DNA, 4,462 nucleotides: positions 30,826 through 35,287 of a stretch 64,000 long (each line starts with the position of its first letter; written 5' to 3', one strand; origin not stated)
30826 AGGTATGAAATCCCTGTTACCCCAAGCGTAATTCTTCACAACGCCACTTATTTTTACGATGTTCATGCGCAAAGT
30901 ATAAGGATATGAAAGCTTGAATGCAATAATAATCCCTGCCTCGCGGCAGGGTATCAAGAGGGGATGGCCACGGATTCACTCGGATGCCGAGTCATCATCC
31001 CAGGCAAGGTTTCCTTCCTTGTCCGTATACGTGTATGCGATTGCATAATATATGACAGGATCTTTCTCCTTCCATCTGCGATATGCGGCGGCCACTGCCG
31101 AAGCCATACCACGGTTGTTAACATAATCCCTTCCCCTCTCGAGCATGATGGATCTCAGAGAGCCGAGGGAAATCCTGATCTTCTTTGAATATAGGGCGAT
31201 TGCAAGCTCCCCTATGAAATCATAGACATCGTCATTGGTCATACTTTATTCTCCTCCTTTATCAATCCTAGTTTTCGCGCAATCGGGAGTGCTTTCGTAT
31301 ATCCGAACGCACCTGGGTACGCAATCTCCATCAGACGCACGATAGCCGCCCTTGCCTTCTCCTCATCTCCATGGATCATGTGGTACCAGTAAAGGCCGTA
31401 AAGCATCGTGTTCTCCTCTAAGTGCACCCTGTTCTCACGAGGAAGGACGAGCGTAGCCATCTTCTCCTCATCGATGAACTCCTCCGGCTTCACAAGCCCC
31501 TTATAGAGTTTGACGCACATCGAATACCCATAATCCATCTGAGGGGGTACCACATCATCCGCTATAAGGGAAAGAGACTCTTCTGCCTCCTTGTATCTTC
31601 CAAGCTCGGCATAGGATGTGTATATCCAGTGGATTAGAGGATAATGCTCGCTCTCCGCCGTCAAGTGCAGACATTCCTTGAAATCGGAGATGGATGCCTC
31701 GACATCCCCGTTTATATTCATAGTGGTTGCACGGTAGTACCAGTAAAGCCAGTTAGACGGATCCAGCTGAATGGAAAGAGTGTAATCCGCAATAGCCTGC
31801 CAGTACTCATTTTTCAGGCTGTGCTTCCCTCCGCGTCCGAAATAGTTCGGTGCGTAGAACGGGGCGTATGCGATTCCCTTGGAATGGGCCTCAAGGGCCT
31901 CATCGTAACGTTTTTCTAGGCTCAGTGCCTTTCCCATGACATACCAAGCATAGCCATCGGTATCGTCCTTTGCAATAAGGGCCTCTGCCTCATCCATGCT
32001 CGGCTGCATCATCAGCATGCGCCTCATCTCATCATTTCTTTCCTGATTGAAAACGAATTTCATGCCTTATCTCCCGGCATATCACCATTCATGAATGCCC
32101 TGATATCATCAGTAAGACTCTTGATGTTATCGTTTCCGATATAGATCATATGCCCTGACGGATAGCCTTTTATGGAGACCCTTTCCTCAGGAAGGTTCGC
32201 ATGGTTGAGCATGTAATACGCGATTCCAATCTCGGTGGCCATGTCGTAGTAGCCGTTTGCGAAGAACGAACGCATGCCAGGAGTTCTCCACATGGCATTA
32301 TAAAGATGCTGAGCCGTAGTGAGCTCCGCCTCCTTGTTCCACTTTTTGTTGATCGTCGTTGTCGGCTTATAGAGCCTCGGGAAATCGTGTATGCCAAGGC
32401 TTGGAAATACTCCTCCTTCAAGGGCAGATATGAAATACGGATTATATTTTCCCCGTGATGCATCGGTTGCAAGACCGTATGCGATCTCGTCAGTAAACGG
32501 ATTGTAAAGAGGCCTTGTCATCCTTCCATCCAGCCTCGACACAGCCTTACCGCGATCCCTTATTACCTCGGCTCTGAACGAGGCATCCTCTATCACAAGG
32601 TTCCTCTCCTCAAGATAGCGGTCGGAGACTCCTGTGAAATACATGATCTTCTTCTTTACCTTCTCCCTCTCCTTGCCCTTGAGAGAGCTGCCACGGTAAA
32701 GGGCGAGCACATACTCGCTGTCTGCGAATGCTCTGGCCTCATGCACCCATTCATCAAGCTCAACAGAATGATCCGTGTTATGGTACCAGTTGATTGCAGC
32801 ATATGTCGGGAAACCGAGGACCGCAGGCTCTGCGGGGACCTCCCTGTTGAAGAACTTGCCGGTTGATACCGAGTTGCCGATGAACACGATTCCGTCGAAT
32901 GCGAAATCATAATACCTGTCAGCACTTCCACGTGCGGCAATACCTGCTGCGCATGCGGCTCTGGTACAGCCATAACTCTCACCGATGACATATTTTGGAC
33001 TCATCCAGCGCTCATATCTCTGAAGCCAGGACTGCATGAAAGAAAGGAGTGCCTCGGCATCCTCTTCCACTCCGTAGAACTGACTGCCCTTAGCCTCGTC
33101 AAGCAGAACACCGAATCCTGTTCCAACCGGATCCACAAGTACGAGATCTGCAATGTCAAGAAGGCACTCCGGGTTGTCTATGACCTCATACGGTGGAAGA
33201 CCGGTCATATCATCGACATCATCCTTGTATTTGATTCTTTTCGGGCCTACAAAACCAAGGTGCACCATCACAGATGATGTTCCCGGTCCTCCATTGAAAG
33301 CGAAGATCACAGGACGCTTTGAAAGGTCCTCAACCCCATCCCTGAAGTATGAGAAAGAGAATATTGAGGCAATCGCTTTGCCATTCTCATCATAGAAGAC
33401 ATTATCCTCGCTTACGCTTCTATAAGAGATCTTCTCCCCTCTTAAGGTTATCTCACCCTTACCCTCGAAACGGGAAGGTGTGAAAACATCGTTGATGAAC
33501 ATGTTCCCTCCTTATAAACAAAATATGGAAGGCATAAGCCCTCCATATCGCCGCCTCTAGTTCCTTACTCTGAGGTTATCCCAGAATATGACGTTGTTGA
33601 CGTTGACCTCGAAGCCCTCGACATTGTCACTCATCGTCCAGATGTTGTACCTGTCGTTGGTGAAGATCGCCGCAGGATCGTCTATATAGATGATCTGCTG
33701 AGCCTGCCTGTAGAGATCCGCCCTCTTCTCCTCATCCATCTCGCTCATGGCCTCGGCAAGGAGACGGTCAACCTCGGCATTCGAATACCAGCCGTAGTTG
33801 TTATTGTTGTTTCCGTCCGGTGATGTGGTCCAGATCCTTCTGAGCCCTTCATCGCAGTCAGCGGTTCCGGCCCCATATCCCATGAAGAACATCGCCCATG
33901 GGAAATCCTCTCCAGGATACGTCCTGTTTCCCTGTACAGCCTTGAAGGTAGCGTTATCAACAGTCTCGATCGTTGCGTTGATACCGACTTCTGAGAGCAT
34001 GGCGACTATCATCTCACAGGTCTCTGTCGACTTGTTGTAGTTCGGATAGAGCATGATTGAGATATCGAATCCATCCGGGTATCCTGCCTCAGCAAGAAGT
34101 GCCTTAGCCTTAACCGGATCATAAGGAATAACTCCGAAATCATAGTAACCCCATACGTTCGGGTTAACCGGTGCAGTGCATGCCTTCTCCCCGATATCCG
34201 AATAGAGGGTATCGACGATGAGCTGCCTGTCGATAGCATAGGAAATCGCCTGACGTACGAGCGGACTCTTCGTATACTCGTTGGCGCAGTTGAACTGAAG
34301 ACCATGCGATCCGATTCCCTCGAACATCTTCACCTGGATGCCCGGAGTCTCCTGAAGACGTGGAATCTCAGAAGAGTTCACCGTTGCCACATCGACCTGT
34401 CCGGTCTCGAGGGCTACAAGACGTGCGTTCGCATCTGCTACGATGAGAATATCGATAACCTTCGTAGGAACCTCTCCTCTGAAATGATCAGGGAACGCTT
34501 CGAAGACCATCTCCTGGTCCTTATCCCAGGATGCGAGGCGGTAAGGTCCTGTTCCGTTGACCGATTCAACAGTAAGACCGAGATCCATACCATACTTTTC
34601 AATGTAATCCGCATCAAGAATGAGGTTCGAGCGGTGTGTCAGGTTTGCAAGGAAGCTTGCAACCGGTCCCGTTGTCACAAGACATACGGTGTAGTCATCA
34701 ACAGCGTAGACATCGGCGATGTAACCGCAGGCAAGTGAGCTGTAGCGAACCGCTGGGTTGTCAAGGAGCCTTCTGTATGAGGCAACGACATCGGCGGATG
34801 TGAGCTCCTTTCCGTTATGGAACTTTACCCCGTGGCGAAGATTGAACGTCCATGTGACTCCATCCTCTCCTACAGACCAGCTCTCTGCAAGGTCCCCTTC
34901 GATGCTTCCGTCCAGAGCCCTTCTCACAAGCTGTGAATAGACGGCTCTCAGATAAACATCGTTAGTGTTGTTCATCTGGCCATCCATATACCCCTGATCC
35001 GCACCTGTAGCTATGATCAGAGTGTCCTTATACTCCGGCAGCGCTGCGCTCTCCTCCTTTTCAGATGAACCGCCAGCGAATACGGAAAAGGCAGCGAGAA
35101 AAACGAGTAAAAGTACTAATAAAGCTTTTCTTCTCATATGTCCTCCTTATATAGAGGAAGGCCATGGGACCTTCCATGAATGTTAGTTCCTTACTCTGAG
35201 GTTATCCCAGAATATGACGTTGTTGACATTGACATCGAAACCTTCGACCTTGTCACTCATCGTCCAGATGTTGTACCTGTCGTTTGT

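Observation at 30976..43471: Peptide-import operon carrying four paralogous cytoplasmic TPR proteins of unknown function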

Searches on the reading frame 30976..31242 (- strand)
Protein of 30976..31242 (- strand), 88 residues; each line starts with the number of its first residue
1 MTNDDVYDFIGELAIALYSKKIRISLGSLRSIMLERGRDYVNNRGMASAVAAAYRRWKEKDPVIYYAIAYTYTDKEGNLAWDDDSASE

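Call 3: search_protein_families(library=pfam, proteins=[window:30976-31242:-], max_evalue=1)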
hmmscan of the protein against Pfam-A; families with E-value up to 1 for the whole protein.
window:30976-31242:- (88 aa): 0 families

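Call 6: search_protein_families(library=ncbifam, proteins=[window:30976-31242:-], max_evalue=0.1)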
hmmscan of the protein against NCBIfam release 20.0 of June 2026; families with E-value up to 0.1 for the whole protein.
window:30976-31242:- (88 aa): 0 families

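Call 44: find_homologous_proteins(query=window:30976-31242:-)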
Query window:30976-31242:- (88 aa): 67 proteins with E <= 0.001 among 67 candidates.
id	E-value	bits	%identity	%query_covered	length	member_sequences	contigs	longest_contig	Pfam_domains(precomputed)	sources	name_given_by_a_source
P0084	2.7e-50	186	99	100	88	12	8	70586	-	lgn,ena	-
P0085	8.3e-44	165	89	93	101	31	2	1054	-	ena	-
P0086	2.4e-43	163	86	97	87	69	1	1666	-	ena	-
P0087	3.7e-43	163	88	93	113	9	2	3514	-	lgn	-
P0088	4.2e-43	163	82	100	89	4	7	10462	-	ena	-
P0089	5.2e-43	162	89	93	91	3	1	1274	-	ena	-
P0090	8.5e-43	162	83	95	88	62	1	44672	-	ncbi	-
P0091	1.2e-42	161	86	94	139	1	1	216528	-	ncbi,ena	-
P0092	2.0e-42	160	86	94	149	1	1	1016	-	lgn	-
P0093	8.6e-42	158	84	93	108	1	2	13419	-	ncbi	-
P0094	9.7e-42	158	84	93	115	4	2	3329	-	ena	-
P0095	7.6e-41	155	85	93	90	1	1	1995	-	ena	-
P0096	2.5e-40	154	79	99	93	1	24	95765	-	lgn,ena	-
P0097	2.5e-40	154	79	99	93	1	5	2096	-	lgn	-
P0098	2.5e-40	154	79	99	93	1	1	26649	-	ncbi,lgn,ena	-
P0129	1.4e-28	116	63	93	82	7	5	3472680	-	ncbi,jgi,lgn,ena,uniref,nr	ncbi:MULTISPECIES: hypothetical protein [Gammaproteobacteria]|jgi:hypothetical protein|uniref:hypoth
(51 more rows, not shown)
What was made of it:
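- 30976..31242 (-): 88-aa ORF whose start overlaps the TPR1 stop. It is not part of the conserved cassette. It belongs to a very conserved mobile orphan family. 67 clusters, including Vibrio and other Gammaproteobacteria (call 44).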

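Call 62: find_encoding_contigs(protein=P0129, flank=5000, max_places=3)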
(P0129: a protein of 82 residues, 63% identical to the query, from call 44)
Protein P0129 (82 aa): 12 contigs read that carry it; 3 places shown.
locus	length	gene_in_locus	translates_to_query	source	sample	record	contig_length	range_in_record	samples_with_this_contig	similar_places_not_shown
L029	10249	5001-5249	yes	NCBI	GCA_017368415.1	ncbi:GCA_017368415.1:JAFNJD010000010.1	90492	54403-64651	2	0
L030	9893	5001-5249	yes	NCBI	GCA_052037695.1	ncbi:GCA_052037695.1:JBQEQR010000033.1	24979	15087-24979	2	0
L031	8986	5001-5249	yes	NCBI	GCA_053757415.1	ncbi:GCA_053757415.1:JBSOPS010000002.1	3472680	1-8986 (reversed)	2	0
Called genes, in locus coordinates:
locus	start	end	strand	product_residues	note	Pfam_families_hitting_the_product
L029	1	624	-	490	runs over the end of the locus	PF00768:Peptidase_S11 (faint), PF02113:Peptidase_S13, PF13354:Beta-lactamase2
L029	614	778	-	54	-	-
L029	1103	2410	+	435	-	PF13091:PLDc_2, PF00614:PLDc (weak), PF13091:PLDc_2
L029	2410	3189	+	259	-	PF03942:DTW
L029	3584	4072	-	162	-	PF11158:DUF2938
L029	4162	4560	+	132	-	PF00376:MerR, PF13411:MerR_1, PF09278:MerR-DNA-bind (weak)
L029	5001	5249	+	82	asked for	-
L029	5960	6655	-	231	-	PF00588:SpoU_methylase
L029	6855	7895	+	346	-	PF01545:Cation_efflux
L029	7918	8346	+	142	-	PF13463:HTH_27 (weak), PF22381:Staph_reg_Sar_Rot (weak), PF01047:MarR, PF12802:MarR_2, PF13412:HTH_24, PF13601:HTH_34, PF01638:HxlR (weak)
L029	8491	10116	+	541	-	PF08019:EptA_B_N, PF00884:Sulfatase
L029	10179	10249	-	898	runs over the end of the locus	PF02629:CoA_binding, PF13380:CoA_binding_2, PF13607:Succ_CoA_lig, PF13549:ATP-grasp_5, PF13302:Acetyltransf_3, PF00583:Acetyltransf_1, PF13508:Acetyltransf_7 (faint)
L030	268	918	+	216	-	-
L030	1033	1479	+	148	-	-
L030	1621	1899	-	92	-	PF05016:ParE_toxin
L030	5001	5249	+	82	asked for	-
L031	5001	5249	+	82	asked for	-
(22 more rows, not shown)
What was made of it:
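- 30976..31242 (-): Found in integron-like contexts (call 62).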

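Call 66: search_protein_families(library=padloc, proteins=[window:30976-31242:-], max_evalue=0.01)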
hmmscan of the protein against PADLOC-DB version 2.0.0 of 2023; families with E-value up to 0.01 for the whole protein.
window:30976-31242:- (88 aa): 0 families

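Call 67: search_protein_families(library=phrogs, proteins=[window:30976-31242:-], max_evalue=0.01)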
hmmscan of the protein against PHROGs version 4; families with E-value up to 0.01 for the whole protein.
window:30976-31242:- (88 aa): 0 families

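Call 68: predict_structure(alignment_id=A4)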
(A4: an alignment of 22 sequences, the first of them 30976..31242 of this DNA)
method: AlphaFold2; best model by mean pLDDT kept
length: 88 residues; sequences in the alignment: 22
mean_pLDDT: 89.2   pTM: 0.80
mean pLDDT of the five models: 89.2, 88.9, 87.9, 87.7, 86.1
residues with pLDDT >= 90: 68; 70-90: 14; 50-70: 1; < 50: 5
segments of 3 or more residues with pLDDT < 50: 84-88
pLDDT, mean of each block of 10 residues (from residue 1): 94 97 94 94 92 94 95 85 50
secondary structure, 60 per line:
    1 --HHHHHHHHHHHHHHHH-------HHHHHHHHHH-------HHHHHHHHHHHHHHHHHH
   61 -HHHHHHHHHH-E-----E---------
elements in order: H3-18 H26-35 H43-60 H62-71

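Call 71: fold_search(model_id=the predicted structure, library=pdb)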
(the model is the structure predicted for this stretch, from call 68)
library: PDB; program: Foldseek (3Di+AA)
matches with E <= 10: 38; with E <= 0.001: 0
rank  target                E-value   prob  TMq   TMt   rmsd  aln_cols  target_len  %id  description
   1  1d3y_B                3.2e+00  0.47  0.53  0.18   2.0        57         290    9  STRUCTURE OF THE DNA TOPOISOMERASE VI A SUBUNIT (released 1999-11-05)
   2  2oxl_A                4.8e+00  0.08  0.28  0.36   4.5        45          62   22  Structure and Function of the E. coli Protein YmgB: a Protein Critical for Biofilm Formation and Acid Resistance (released 2007-10-30)
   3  1kuq_A                4.8e+00  0.06  0.28  0.29   7.6        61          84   21  CRYSTAL STRUCTURE OF T3C MUTANT S15 RIBOSOMAL PROTEIN IN COMPLEX WITH 16S RRNA (released 2003-06-24)
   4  1d3y_A                5.1e+00  0.33  0.53  0.18   2.0        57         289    9  STRUCTURE OF THE DNA TOPOISOMERASE VI A SUBUNIT (released 1999-11-05)
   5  3qge_A                5.1e+00  0.09  0.30  0.07   4.6        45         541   11  Crystal structure of the hepatitis C virus NS5B RNA-dependent RNA polymerase complex with (2E)-3-(4-{[(1-{[(13-cyclohe (released 2011-04-20)
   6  9jm6_B                5.4e+00  0.07  0.28  0.36  10.0        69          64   16  Crystal structure of de novo designed light-responsive oligomer C5-1 (LRO-C5-1) (released 2025-08-27)
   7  4nld                  6.2e+00  0.08  0.31  0.07   4.6        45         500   11  Crystal structure of the hepatitis C virus NS5B RNA-dependent RNA polymerase complex with BMS-791325 also known as (1aR, (released 2014-03-19)
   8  3q0z_B                6.2e+00  0.08  0.31  0.06   4.6        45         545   11  Crystal structure of the hepatitis C virus NS5B RNA-dependent RNA polymerase complex with (2E)-3-(4-{[(1-{[(13-cyclohe (released 2011-04-27)
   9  3q0z_A                6.2e+00  0.08  0.30  0.06   4.6        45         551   11  Crystal structure of the hepatitis C virus NS5B RNA-dependent RNA polymerase complex with (2E)-3-(4-{[(1-{[(13-cyclohe (released 2011-04-27)
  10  9jm6_A                6.2e+00  0.05  0.26  0.34  10.1        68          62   15  Crystal structure of de novo designed light-responsive oligomer C5-1 (LRO-C5-1) (released 2025-08-27)
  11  5fdo_C                6.2e+00  0.03  0.27  0.19   8.9        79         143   15  Mcl-1 complexed with small molecule inhibitor (released 2016-03-02)
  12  6mvq_B                6.5e+00  0.06  0.30  0.06   9.3        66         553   11  HCV NS5B 1b N316 bound to Compound 31 (released 2019-09-04)
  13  3qgd_A                6.9e+00  0.08  0.30  0.07   4.6        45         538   11  Crystal structure of the hepatitis C virus NS5B RNA-dependent RNA polymerase complex with (2E)-3-(4-{[(1-{[(13-cyclohe (released 2011-04-20)
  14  8e0o_C                6.9e+00  0.04  0.29  0.18   8.1        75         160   13  Heterotrimeric variant of tcTRP9, hetBGL03-15-18 (released 2023-04-12)
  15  9g9h_B                6.9e+00  0.03  0.27  0.21   9.9        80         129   15  CryoEM structure of Enterococcus italicus Csm-crRNA-CTR1 complex bound to pNppA3 and AMPNPP (released 2025-01-29)
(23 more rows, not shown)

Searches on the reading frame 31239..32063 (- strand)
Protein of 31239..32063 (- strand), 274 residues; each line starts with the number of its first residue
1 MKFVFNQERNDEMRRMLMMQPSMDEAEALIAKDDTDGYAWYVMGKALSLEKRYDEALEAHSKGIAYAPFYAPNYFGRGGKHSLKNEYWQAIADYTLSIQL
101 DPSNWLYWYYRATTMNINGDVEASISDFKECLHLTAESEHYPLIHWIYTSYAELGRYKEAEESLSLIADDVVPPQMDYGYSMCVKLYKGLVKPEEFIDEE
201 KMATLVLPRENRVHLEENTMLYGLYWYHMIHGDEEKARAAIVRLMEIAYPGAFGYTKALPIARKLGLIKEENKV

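Call 3: search_protein_families(library=pfam, proteins=[window:31239-32063:-], max_evalue=1)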
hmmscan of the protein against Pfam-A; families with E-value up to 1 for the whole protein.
window:31239-32063:- (274 aa): 12 families
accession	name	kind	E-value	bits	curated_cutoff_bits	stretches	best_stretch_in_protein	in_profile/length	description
PF00515.34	TPR_1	-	1.7e-13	50.2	27.8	2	38-68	2-32/34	Tetratricopeptide repeat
PF13431.12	TPR_17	-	1e-09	38.3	24.4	2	94-123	2-31/34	Tetratricopeptide repeat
PF07719.23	TPR_2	-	1.8e-08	34.3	27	1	38-68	2-32/34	Tetratricopeptide repeat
PF13181.12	TPR_8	-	2e-06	27.9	25.7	0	39-68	3-32/34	Tetratricopeptide repeat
PF13432.12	TPR_16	-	6.1e-05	23.8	32.7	0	26-59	20-53/65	Tetratricopeptide repeat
PF14559.12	TPR_19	-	0.00025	21.8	25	0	119-170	5-54/68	Tetratricopeptide repeat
PF13414.12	TPR_11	-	0.00088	19.4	26.8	1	84-112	7-35/42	TPR repeat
PF13428.12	TPR_14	-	0.0021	19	23.5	0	39-62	3-26/44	Tetratricopeptide repeat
PF13424.12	TPR_12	-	0.012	16.2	30.1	0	46-95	19-69/77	Tetratricopeptide repeat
PF13371.12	TPR_9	-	0.014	15.8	35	1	86-140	10-64/73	Tetratricopeptide repeat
PF12895.13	ANAPC3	-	0.06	14.1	27.2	0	126-164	37-79/82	Anaphase-promoting complex, cyclosome, subunit 3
PF17874.7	TPR_MalT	-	0.18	11.5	45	0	209-253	273-315/336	MalT-like TPR region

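Call 6: search_protein_families(library=ncbifam, proteins=[window:31239-32063:-], max_evalue=0.1)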
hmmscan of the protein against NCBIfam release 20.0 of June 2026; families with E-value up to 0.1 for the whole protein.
window:31239-32063:- (274 aa): 5 families
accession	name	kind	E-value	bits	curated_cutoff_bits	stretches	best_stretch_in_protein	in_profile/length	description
TIGR02552.1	LcrH_SycD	equivalog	1.5e-07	31.2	104.8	2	38-141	19-122/136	SycD/LcrH family type III secretion system chaperone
NF040959.1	MamA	equivalog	2e-05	24.2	200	1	27-141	61-175/204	magnetosome protein MamA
TIGR00990.1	3a0801s09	subfamily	0.00029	19.6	757.25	1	53-133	381-461/615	mitochondrial import receptor subunit TOM70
NF047558.1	TPR_END_plus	domain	0.002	18.1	32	0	108-136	2-30/56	TPR end-of-group domain-containing protein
NF007302.0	PRK09782.1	equivalog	0.026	12.4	1223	1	85-138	593-645/990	phage receptor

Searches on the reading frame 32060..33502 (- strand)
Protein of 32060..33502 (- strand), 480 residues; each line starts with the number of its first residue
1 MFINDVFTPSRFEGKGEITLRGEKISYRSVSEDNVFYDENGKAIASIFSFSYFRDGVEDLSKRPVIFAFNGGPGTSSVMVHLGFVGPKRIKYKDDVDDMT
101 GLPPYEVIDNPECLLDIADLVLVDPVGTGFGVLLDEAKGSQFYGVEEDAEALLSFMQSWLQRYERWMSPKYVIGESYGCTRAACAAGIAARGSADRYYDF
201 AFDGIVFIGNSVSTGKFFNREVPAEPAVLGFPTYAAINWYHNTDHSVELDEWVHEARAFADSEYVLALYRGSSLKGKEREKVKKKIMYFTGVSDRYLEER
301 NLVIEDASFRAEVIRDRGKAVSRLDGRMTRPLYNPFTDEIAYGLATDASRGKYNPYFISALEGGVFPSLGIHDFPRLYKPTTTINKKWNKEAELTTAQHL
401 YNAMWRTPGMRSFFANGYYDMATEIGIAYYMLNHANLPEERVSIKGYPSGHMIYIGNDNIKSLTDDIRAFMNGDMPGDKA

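Call 3: search_protein_families(library=pfam, proteins=[window:32060-33502:-], max_evalue=1)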
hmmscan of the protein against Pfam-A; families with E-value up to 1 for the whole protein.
window:32060-33502:- (480 aa): 1 family
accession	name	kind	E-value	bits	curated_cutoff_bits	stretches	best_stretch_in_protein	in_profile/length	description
PF00450.28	Peptidase_S10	-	4.1e-12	46.6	21.9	1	52-212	29-180/420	Serine carboxypeptidase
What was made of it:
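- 32060..33502 (-): S10-like serine carboxypeptidase homologue, 480 aa, no signal peptide (cytoplasmic). GESYG and GHM motifs are present. PF00450, E 4e-12, over residues 52-212 (call 3).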

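Call 6: search_protein_families(library=ncbifam, proteins=[window:32060-33502:-], max_evalue=0.1)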
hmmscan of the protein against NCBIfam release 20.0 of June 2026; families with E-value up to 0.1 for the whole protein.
window:32060-33502:- (480 aa): 1 family
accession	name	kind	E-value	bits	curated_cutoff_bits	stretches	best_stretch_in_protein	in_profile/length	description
NF005765.0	PRK07594.1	equivalog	0.0081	14.9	715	1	280-361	206-285/433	EscN/YscN/HrcN family type III secretion system ATPase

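Call 37: search_solved_structures(query=window:32060-33502:-, max_evalue=0.01, show_alignments=1)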
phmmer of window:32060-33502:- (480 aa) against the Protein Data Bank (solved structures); distinct sequences matched with E-value up to 0.01: 0.
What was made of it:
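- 32060..33502 (-): No PDB sequence relative (call 37).
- On Peptidase family S10 (for the 480-aa protein): The Asp and the overall fold were not checked, and there is no PDB sequence relative (call 37).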

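Call 66: search_protein_families(library=padloc, proteins=[window:32060-33502:-], max_evalue=0.01)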
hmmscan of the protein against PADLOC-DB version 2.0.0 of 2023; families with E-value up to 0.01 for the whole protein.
window:32060-33502:- (480 aa): 0 families

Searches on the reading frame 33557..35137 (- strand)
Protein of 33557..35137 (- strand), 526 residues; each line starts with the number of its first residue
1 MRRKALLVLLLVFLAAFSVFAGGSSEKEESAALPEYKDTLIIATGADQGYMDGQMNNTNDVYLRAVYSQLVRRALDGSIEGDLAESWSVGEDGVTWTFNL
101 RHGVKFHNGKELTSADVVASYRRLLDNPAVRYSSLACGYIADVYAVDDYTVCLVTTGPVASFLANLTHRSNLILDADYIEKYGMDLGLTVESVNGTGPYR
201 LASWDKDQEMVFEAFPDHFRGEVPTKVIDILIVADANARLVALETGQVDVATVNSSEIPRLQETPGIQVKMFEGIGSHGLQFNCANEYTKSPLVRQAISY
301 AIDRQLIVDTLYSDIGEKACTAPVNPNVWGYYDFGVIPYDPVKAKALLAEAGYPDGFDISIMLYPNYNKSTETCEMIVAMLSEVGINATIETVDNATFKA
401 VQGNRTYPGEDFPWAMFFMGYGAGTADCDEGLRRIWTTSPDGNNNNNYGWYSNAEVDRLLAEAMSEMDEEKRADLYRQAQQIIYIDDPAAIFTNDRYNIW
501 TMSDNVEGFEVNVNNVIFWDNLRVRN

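Call 3: search_protein_families(library=pfam, proteins=[window:33557-35137:-], max_evalue=1)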
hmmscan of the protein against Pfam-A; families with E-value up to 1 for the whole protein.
window:33557-35137:- (526 aa): 3 families
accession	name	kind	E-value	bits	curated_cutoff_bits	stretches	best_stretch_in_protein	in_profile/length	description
PF00496.27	SBP_bac_5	-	1.6e-88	297.8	32.4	1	79-442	2-367/368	Bacterial extracellular solute-binding proteins, family 5 Middle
PF12974.12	Phosphonate-bd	-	0.11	12.3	27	1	212-269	16-72/242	ABC transporter, phosphonate, periplasmic substrate-binding protein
PF08841.16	DDR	-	0.2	11.1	24.6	1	379-427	102-146/328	Diol dehydratase reactivase ATPase-like domain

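Call 6: search_protein_families(library=ncbifam, proteins=[window:33557-35137:-], max_evalue=0.1)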
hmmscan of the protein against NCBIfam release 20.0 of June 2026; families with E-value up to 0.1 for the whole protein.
window:33557-35137:- (526 aa): 13 families
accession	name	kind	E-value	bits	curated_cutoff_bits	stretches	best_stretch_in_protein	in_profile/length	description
NF011942.0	PRK15413.1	equivalog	5.2e-57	193.7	594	1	64-513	56-500/512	glutathione ABC transporter substrate-binding protein GsiB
NF043070.1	DppA_dipep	equivalog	8.7e-51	173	1005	1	57-495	51-506/535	dipeptide ABC transporter periplasmic-binding protein DppA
TIGR02294.1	nickel_nikA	equivalog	1.4e-45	155.8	393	1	37-480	5-458/501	nickel ABC transporter substrate-binding protein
NF045468.1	Opp5A_nikA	equivalog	7.1e-43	146.8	600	1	59-515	36-478/488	nickel ABC transporter substrate-binding protein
NF045467.1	Opp4A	equivalog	3.4e-38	131.2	650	1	76-515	76-547/556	oligopeptide ABC transporter substrate-binding protein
NF011689.0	PRK15109.1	equivalog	6.5e-34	117.5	560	1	79-484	79-499/547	ABC transporter substrate-binding protein SapA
NF047575.1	opine_bind_CntA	exception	2.9e-33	115.2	800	1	4-479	3-489/535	staphylopine-dependent metal ABC transporter substrate-binding lipoprotein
TIGR04028.1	SBP_KPN_01854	hypoth_equivalog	1.7e-24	86.3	468.5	1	79-511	44-495/509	TIGR04028 family ABC transporter substrate-binding protein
NF011684.0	PRK15104.1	equivalog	9.7e-23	80.7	947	1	38-491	39-505/543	oligopeptide ABC transporter substrate-binding protein OppA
NF007287.0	PRK09755.1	equivalog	1.3e-19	70.5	1098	1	46-489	41-497/535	ABC transporter substrate-binding protein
NF010149.0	PRK13626.1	equivalog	3.6e-12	45.7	476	1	64-242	148-313/552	HTH-type transcriptional regulator SgrR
NF043077.1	MMSYN1_0169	equivalog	0.026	13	650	1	74-108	76-110/896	oligopeptide ABC transporter substrate-binding protein OppA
NF041618.1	T2SS_M_SYNERG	exception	0.076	13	120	0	3-65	17-80/157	type II secretion system protein GspM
